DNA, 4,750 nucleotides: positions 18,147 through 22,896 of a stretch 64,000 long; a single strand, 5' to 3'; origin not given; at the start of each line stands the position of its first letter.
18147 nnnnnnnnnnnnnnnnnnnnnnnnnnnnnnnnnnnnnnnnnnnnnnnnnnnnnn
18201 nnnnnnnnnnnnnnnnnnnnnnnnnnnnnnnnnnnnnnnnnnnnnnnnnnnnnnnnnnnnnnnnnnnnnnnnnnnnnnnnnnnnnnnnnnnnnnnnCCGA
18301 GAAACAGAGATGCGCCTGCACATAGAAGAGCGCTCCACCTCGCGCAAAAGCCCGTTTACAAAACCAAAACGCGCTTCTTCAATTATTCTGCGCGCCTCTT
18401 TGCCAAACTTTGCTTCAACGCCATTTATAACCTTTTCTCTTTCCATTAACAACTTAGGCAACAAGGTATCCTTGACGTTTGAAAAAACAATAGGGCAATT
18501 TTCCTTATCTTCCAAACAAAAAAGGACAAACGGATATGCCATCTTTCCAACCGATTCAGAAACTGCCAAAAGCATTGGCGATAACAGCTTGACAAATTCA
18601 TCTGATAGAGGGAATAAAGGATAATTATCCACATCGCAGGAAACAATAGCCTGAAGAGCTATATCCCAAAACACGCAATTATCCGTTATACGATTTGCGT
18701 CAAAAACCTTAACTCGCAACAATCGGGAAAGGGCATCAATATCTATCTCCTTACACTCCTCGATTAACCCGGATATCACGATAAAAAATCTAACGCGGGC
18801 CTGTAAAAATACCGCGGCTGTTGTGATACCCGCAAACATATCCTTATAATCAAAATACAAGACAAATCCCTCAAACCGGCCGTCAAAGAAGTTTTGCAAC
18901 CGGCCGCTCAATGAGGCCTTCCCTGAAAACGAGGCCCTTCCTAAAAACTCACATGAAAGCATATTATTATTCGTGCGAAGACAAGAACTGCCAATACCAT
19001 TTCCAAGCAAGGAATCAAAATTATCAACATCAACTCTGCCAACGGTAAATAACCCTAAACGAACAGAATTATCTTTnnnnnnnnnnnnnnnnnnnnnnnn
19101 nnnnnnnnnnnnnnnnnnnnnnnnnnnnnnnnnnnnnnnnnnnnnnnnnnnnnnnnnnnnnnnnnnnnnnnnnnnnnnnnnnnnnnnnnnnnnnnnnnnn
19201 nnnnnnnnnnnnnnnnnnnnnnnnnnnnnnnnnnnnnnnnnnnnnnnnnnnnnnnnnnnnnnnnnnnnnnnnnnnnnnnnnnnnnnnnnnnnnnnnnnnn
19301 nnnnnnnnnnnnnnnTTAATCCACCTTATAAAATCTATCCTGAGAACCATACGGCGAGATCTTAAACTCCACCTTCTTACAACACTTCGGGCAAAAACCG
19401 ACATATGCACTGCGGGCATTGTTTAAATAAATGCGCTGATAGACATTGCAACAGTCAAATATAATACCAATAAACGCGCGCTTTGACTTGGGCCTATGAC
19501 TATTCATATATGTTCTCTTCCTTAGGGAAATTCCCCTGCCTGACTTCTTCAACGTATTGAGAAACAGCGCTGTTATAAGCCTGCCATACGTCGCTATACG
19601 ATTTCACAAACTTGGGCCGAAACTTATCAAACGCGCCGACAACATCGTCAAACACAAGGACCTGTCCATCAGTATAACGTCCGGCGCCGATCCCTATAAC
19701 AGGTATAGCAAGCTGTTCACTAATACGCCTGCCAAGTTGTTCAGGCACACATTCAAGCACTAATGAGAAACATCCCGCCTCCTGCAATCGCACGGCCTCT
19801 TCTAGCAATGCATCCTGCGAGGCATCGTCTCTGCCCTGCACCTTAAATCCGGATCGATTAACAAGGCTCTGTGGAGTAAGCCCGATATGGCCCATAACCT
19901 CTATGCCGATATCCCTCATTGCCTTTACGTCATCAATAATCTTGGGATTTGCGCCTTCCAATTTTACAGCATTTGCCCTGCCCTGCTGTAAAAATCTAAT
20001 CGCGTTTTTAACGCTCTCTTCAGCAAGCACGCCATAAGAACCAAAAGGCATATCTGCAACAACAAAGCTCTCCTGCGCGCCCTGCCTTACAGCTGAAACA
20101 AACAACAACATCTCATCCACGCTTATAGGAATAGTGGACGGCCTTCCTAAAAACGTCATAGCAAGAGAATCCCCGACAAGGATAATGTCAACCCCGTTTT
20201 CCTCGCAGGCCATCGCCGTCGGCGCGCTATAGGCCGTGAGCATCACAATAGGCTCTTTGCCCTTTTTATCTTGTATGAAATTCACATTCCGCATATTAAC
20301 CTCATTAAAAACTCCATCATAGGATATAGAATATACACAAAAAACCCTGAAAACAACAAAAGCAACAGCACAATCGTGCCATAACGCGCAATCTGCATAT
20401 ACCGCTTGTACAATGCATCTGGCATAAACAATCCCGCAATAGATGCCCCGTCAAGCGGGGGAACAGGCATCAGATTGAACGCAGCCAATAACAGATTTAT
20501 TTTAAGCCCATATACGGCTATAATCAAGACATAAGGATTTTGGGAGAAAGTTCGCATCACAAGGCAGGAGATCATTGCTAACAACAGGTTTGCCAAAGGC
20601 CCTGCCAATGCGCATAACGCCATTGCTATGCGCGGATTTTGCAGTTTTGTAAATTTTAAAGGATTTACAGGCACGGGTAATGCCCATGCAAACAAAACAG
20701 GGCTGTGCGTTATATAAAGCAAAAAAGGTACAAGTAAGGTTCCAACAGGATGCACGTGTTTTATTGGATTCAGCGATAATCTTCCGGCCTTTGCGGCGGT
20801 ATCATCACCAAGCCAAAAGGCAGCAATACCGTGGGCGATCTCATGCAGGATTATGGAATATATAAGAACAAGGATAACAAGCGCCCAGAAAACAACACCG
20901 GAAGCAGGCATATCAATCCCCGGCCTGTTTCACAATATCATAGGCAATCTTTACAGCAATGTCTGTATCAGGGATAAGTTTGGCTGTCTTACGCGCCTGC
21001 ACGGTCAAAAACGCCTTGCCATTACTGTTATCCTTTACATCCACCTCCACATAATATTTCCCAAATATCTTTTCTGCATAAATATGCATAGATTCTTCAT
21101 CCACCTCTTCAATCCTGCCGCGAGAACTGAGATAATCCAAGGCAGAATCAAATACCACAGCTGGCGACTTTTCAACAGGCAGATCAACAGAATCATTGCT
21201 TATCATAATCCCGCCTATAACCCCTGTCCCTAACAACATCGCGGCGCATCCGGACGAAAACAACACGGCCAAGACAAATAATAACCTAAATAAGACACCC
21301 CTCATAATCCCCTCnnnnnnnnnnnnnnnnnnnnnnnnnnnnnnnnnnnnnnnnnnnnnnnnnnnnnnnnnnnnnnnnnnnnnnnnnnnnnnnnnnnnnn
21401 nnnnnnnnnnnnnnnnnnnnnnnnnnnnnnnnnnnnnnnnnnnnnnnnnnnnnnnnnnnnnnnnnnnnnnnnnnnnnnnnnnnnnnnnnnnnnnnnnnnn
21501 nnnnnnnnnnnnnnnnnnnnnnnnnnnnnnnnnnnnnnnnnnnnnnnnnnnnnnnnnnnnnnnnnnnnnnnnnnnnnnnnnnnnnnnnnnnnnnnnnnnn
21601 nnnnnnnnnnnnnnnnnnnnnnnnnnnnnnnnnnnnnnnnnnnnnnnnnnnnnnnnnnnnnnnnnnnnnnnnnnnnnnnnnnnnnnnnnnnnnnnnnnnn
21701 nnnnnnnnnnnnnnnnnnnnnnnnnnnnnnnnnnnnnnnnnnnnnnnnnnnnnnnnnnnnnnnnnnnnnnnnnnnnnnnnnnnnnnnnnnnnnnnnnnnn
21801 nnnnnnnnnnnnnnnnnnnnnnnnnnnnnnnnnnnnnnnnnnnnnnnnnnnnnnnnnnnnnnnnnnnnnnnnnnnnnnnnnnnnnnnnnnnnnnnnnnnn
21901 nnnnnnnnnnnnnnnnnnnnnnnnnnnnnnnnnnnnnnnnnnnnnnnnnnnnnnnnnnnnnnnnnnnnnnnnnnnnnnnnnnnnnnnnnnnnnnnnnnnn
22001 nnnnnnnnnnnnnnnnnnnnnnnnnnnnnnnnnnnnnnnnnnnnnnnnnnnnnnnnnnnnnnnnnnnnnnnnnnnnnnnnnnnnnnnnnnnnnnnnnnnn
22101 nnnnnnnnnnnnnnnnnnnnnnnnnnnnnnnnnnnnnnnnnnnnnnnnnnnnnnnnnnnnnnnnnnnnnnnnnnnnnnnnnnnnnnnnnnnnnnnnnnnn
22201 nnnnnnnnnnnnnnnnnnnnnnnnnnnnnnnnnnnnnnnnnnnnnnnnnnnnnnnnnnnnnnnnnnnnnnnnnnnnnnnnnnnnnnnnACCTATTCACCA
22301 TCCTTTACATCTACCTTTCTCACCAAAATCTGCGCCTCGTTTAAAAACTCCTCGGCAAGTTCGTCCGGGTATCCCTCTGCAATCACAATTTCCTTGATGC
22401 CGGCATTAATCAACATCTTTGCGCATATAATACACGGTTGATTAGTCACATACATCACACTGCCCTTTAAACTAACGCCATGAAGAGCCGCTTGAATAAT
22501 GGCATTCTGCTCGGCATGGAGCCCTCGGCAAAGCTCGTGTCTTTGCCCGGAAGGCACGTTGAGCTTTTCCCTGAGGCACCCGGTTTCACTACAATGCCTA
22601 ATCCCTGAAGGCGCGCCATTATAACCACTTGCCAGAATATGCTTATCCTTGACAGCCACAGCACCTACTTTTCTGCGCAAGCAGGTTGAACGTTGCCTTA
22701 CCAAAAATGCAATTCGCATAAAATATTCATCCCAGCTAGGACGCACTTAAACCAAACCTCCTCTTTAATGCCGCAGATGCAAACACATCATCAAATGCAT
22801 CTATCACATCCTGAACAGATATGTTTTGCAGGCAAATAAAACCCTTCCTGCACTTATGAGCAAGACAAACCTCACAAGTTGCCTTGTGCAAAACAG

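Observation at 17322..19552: FeoA-FeoB-like fusion with a degenerate G1 motif, plus a small Cys-rich ORF upstream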

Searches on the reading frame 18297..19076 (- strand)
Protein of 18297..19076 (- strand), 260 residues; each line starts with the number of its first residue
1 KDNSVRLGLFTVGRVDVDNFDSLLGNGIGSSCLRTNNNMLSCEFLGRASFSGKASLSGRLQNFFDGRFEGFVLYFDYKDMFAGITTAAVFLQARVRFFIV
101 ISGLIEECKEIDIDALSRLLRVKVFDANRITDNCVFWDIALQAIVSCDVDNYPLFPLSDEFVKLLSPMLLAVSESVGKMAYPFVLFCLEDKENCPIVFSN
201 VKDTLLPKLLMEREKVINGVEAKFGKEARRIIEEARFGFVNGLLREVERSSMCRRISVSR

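Call 23: search_protein_representatives(alignment_id=A3)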
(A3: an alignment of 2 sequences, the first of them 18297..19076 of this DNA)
Query: 2 sequences, 266 profile positions. Proteins with E-value up to 0.001 (for the whole library): 2; up to 1e-10: 2; up to 1e-30: 2. The best 2 are listed.
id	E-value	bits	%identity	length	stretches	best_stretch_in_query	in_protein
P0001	5.4e-146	501.2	-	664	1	1-266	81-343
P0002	6.2e-145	497.7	-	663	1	1-266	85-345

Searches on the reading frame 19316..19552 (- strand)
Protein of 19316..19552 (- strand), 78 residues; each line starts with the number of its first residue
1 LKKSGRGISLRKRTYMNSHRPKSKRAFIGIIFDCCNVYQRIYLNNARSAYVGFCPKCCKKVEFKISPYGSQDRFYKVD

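Call 3: search_protein_families(library=pfam, proteins=[window:19316-19552:-], max_evalue=1)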
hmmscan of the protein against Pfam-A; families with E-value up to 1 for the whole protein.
window:19316-19552:- (78 aa): 1 family
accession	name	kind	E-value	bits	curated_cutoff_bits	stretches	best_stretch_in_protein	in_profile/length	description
PF02837.24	Glyco_hydro_2_N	-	0.077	13.4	28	1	11-69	69-122/169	Glycosyl hydrolases family 2, sugar binding domain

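Call 4: search_protein_families(library=ncbifam, proteins=[window:19316-19552:-], max_evalue=1)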
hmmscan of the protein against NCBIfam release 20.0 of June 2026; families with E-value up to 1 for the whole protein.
window:19316-19552:- (78 aa): 0 families

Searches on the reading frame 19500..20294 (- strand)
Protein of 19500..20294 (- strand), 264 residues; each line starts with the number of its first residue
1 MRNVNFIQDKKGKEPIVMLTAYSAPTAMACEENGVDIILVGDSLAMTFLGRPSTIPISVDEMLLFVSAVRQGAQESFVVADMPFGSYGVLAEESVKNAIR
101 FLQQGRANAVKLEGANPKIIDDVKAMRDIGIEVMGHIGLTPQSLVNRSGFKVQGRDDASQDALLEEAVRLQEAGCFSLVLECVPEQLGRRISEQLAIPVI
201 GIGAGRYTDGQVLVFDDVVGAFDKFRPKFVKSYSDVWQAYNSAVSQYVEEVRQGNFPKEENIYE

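Call 3: search_protein_families(library=pfam, proteins=[window:19500-20294:-], max_evalue=1)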
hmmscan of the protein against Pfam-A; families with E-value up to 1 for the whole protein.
window:19500-20294:- (264 aa): 4 families
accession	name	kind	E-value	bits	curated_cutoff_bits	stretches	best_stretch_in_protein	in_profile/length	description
PF02548.21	Pantoate_transf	-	4.2e-103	344.7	28.7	1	6-259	7-259/259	Ketopantoate hydroxymethyltransferase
PF13714.12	PEP_mutase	-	0.0002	21.5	31.5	1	11-115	6-107/240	Phosphoenolpyruvate phosphomutase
PF01177.27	Asp_Glu_race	-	0.005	17.1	31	1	154-203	49-97/211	Asp/Glu/Hydantoin racemase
PF00249.37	Myb_DNA-binding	-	0.3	11.7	24.4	0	160-189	8-33/46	Myb-like DNA-binding domain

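Call 20: list_cluster_members(proteins=[window:19500-20294:-, window:21815-22288:-, window:21315-21815:-, window:20282-20911:-, window:14925-16643:-, window:19316-19507:-])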
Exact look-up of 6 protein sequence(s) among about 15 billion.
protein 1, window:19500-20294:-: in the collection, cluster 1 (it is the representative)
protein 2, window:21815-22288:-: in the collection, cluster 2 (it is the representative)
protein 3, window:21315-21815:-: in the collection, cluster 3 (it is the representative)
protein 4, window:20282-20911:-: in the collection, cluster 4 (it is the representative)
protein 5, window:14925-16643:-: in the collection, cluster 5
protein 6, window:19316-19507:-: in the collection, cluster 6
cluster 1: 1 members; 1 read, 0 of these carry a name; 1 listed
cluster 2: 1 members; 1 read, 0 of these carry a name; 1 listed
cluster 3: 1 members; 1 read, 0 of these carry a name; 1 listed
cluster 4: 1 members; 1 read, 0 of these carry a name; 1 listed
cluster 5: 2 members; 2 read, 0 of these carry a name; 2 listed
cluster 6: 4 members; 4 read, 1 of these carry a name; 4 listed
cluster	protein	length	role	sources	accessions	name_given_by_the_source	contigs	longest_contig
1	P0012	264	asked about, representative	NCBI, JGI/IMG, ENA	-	-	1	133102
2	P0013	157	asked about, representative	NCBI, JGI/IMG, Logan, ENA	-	-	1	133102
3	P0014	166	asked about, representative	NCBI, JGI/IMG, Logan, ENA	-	-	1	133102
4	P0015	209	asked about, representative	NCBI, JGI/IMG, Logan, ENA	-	-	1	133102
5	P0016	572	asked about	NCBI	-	-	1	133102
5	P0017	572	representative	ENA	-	-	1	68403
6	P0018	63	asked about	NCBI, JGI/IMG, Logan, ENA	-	-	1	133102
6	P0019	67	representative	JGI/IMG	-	-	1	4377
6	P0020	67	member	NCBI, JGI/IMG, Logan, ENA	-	hypothetical protein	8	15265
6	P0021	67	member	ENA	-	-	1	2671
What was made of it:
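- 19316..19507 (-): Small Cys-rich protein, 63 aa (DCC...CPxCC), translationally coupled to panB upstream and to the fusion downstream. The 63-aa form is in public collections (call 20).
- Checked: Its likely start is the ATG at 19507 (63 aa, the form held in public collections, call 20), not the TTG at 19552.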

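Call 44: find_related_loci(query=A4, collection=metagenome_contigs, flank=6000)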
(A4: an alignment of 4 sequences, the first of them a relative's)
Query A4 (63 aa) in metagenome_contigs; peptide patterns used: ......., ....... (x = any residue, [..] = any of these).
599 stretches matched a pattern (row limit reached: there are more); 1 encode a relative of the query (tblastn E <= 1e-3); 1 distinct loci.
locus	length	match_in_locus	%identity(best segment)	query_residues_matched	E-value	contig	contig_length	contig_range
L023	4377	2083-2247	80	9-63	8e-32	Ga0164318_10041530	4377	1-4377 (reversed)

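Call 71: search_solved_structures(query=A4, max_evalue=10, show_alignments=2)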
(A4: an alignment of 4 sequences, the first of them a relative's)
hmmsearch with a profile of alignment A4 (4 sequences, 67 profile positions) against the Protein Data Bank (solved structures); distinct sequences matched with E-value up to 10: 0.
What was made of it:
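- On FeoC / PF12669 Cys-rich FeoB-associated protein (for the small ORF): No PDB match (call 71).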

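Call 79: find_encoding_contigs(protein=P0013, flank=500, max_places=6)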
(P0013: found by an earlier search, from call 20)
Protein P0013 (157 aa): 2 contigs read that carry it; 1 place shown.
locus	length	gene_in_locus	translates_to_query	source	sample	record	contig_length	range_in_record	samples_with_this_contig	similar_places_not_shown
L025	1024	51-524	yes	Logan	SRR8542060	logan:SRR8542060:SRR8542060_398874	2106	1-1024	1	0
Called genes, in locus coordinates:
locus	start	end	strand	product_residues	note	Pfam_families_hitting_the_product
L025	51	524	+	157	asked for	PF22811:Zn_ribbon_NrdR, PF03477:ATP-cone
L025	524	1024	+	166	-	PF00881:Nitroreductase, PF14512:TM1586_NiRdase (weak)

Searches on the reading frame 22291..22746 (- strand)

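Call 60: search_protein_families(library=pfam, proteins=[window:22291-22746:-], max_evalue=0.001)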
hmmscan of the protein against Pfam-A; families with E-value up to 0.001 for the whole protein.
window:22291-22746:- (151 aa): 3 families
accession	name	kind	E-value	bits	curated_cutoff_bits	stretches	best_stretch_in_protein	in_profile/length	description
PF00383.29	dCMP_cyt_deam_1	-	8e-27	93.6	25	1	4-123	2-101/102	Cytidine and deoxycytidylate deaminase zinc-binding region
PF14437.12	MafB19-deam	-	2.5e-22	79.8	27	1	4-132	2-110/142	MafB19-like deaminase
PF14439.12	Bd3614-deam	-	0.00029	21.3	38.5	1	76-117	35-79/113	Bd3614-like deaminase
